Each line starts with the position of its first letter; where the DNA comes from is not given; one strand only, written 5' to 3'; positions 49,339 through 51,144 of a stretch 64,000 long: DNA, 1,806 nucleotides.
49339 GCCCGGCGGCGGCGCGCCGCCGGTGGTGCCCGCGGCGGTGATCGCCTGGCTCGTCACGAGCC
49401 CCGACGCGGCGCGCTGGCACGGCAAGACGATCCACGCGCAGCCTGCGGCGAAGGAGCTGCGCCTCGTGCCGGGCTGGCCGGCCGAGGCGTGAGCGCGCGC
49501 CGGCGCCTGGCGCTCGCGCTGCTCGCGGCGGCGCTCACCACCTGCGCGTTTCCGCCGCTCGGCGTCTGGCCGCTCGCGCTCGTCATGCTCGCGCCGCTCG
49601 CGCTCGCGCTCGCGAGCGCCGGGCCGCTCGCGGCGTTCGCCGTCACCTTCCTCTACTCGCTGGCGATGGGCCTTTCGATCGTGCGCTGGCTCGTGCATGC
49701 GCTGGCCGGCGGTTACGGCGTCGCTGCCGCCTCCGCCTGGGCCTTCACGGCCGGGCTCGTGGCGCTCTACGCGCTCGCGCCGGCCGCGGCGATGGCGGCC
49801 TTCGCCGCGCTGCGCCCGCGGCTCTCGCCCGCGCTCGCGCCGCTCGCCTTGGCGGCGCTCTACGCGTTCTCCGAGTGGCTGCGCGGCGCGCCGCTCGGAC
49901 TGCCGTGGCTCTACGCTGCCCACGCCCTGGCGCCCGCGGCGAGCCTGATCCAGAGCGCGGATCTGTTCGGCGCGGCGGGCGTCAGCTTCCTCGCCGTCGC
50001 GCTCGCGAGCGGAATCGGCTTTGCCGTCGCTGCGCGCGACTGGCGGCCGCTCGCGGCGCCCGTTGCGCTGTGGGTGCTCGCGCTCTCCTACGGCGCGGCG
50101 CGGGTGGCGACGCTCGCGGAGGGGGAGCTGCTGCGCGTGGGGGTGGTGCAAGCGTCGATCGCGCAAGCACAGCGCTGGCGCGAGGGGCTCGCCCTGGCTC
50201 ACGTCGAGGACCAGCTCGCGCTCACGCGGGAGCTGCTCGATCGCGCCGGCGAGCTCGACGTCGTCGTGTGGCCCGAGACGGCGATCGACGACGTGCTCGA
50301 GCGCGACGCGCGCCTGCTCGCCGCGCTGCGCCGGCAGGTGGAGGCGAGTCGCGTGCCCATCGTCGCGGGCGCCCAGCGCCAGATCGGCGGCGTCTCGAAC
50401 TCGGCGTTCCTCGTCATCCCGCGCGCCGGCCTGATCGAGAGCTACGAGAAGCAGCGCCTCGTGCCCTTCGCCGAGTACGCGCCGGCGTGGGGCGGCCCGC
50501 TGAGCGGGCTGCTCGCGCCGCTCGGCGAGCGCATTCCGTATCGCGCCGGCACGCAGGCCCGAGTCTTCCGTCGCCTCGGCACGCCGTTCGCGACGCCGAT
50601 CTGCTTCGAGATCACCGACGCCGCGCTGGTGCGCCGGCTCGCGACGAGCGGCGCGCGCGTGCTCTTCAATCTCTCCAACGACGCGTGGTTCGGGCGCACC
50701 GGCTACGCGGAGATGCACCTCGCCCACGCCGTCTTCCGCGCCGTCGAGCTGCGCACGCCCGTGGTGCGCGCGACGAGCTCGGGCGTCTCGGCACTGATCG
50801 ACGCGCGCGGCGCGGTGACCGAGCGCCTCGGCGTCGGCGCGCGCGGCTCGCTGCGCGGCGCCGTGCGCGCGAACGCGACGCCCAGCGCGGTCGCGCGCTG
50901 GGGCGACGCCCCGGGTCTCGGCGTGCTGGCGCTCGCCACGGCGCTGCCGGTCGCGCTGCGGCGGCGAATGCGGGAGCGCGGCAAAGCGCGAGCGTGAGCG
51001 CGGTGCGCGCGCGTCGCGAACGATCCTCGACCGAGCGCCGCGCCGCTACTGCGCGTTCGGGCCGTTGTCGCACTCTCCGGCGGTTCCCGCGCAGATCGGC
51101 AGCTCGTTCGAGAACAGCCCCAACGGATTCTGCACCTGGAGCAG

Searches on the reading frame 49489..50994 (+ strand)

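Call 54: search_protein_families(library=pfam, proteins=[window:49489-50994:+], max_evalue=0.0001)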
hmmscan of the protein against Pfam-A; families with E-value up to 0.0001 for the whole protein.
window:49489-50994:+ (502 aa): 2 families
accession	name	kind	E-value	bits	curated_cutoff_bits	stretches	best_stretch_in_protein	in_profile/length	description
PF20154.4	LNT_N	-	3.4e-22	79.8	27.1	1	13-173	1-157/159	Apolipoprotein N-acyltransferase N-terminal domain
PF00795.27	CN_hydrolase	-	3.8e-16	59.6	23.2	1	216-453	1-240/256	Carbon-nitrogen hydrolase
